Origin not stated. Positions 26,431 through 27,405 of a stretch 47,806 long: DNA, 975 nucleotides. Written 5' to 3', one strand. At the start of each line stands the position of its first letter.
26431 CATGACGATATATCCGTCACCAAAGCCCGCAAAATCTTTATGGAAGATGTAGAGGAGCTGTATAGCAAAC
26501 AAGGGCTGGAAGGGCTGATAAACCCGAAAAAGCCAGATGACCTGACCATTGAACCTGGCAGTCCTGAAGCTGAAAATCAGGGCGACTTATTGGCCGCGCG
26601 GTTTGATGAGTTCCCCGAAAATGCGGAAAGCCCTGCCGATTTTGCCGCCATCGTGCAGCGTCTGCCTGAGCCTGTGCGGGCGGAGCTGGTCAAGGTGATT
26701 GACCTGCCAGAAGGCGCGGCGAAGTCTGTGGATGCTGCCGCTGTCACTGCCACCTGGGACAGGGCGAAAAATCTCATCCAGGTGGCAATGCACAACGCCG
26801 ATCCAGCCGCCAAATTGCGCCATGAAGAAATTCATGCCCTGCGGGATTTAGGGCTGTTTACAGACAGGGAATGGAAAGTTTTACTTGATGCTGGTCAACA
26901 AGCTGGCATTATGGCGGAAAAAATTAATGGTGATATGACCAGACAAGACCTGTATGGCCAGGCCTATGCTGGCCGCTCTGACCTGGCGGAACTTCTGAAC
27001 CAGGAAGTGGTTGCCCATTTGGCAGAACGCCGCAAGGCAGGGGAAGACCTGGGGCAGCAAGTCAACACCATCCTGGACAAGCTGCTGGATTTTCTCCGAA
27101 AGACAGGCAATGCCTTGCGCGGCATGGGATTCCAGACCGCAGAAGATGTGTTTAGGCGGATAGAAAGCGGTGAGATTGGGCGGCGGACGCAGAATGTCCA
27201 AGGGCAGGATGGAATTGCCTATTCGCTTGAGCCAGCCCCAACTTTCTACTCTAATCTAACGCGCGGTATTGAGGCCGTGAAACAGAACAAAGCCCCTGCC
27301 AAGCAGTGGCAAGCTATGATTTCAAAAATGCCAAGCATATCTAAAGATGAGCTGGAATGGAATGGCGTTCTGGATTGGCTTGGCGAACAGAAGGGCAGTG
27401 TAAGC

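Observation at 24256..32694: A 2812-aa gp16-position virion protein built like a polyvalent effector protein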

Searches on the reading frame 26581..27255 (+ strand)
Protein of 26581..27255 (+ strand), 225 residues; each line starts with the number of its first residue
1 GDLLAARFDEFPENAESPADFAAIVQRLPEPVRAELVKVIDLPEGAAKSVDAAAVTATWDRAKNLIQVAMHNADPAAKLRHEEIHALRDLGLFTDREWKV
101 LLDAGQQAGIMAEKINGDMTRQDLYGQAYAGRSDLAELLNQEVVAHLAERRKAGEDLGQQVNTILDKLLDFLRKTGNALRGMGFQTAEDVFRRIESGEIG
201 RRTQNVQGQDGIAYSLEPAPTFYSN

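Call 49: search_protein_representatives(protein=window:26581-27255:+)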
Query: 225 residues. Proteins with E-value up to 0.001 (for the whole library): 1596; up to 1e-10: 408; up to 1e-30: 4. The best 150 are listed.
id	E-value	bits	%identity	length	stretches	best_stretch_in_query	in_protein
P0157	3.1e-91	321.2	75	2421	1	5-207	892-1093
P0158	2.4e-56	207.2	32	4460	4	65-203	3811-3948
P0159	2.9e-37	144.9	38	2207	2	52-205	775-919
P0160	2.6e-32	128.7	35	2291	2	57-211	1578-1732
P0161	7.3e-30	120.7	35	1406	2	23-213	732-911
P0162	2.8e-27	112.3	47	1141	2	134-203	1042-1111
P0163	6.4e-27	111.1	44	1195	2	134-204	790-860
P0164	2.2e-26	109.4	43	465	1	25-203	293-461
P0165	2.9e-26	109.0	42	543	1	21-208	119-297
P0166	1.1e-25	107.0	39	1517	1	16-213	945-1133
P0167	1.3e-25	106.9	46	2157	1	2-220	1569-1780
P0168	4.8e-25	105.0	39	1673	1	24-203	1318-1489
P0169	8.0e-25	104.3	37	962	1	21-214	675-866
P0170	1.1e-24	103.8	32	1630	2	28-203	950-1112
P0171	2.4e-24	102.7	37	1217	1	23-203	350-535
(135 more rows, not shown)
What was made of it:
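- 26581..27216 (+): HExxH (zincin-like) module (aa 776-987). HEEIH is at 26821-26835 and the conserved Glu917 at 27004-27006. 1596 representatives at E<=1e-3, nearly all in giant proteins (call 49).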

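Call 51: search_protein_families(library=pfam, proteins=[P0157, P0159, P0160, P0161, P0164, P0165], max_evalue=0.01)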
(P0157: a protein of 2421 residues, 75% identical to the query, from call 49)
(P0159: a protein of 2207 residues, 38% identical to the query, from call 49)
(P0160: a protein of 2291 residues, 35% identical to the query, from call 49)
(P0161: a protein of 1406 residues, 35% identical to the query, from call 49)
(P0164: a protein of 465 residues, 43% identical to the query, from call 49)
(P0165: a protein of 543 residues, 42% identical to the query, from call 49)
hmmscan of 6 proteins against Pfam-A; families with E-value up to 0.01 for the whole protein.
P0157 (2421 aa): 1 family
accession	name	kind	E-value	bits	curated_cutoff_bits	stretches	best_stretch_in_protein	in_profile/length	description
PF18760.7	ART-PolyVal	-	0.00078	20.7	31.2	1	1110-1174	7-66/140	ADP-Ribosyltransferase in polyvalent proteins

P0159 (2207 aa): 1 family
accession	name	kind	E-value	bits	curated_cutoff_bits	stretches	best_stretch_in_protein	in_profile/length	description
PF18760.7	ART-PolyVal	-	7.6e-19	69.3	31.2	2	1441-1561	8-134/140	ADP-Ribosyltransferase in polyvalent proteins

P0160 (2291 aa): 0 families

P0161 (1406 aa): 1 family
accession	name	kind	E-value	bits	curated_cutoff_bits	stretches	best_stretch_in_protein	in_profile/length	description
PF18838.6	LPD23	-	1.7e-20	72.9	27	1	927-978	2-53/58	Large polyvalent protein associated domain 23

P0164 (465 aa): 0 families

P0165 (543 aa): 0 families

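Call 53: find_encoding_contigs(protein=P0157, flank=10000, max_places=4)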
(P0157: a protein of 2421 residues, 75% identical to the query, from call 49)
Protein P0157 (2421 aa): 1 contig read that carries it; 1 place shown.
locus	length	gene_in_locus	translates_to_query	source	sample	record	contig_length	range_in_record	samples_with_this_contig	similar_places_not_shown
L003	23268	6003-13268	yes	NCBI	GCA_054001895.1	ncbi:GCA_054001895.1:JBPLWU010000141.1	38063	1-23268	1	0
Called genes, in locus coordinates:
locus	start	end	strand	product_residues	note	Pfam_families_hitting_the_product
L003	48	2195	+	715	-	-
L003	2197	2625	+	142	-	PF24729:Acb2_Tad1_hairpin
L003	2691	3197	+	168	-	-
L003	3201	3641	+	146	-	PF15891:Nuc_deoxyri_tr2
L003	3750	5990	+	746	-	-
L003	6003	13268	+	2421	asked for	-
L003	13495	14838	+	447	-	-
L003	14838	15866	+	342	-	PF14606:Lipase_GDSL_3, PF00657:Lipase_GDSL, PF13472:Lipase_GDSL_2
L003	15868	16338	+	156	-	-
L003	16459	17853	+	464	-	-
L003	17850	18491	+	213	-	PF07486:Hydrolase_2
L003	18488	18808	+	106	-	-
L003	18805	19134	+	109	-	-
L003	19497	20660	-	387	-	PF00589:Phage_integrase (weak)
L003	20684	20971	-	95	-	-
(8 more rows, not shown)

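Call 85: search_solved_structures(query=A4, max_evalue=10, show_alignments=3)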
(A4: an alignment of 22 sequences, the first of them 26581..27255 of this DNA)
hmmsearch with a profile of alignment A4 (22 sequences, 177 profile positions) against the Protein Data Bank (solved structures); distinct sequences matched with E-value up to 10: 13.
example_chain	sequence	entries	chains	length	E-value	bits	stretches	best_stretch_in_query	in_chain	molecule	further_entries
6mrr_A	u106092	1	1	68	0.0027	20.8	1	99-154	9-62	Foldit1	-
6kos_A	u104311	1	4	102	0.046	16.8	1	86-149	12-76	SUWA (Super WA20)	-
7mwr_B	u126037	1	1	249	0.053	16.6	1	97-160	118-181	LHD101B4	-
9r1o_A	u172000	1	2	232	0.073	16.1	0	111-150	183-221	sc-apCC-6-DPH-NR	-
8qad_A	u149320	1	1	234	0.085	15.9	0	110-150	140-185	sc-apCC-6-LLIA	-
3vjf_A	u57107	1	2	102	0.13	15.3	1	96-149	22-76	WA20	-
2jua_A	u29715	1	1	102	0.2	14.7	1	113-160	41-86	de novo protein S836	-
2lw1_A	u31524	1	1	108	0.25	14.4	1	100-157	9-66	ABC transporter ATP-binding protein uup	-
36za_C7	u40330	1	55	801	0.53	13.3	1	64-121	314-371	Inner-peripheral baseplate spoke gp32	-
6r1e_A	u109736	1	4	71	0.53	13.3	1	127-170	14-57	dodecin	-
2k6o_A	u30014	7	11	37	0.96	12.5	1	120-144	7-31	Cathelicidin antimicrobial peptide | Antibacterial peptide LL-37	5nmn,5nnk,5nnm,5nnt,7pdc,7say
11fg_Cj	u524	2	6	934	1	12.4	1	64-121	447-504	PVC Protein gp65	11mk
8v8o_A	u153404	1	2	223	1.4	12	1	99-143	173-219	Chalcone-flavonone isomerase family protein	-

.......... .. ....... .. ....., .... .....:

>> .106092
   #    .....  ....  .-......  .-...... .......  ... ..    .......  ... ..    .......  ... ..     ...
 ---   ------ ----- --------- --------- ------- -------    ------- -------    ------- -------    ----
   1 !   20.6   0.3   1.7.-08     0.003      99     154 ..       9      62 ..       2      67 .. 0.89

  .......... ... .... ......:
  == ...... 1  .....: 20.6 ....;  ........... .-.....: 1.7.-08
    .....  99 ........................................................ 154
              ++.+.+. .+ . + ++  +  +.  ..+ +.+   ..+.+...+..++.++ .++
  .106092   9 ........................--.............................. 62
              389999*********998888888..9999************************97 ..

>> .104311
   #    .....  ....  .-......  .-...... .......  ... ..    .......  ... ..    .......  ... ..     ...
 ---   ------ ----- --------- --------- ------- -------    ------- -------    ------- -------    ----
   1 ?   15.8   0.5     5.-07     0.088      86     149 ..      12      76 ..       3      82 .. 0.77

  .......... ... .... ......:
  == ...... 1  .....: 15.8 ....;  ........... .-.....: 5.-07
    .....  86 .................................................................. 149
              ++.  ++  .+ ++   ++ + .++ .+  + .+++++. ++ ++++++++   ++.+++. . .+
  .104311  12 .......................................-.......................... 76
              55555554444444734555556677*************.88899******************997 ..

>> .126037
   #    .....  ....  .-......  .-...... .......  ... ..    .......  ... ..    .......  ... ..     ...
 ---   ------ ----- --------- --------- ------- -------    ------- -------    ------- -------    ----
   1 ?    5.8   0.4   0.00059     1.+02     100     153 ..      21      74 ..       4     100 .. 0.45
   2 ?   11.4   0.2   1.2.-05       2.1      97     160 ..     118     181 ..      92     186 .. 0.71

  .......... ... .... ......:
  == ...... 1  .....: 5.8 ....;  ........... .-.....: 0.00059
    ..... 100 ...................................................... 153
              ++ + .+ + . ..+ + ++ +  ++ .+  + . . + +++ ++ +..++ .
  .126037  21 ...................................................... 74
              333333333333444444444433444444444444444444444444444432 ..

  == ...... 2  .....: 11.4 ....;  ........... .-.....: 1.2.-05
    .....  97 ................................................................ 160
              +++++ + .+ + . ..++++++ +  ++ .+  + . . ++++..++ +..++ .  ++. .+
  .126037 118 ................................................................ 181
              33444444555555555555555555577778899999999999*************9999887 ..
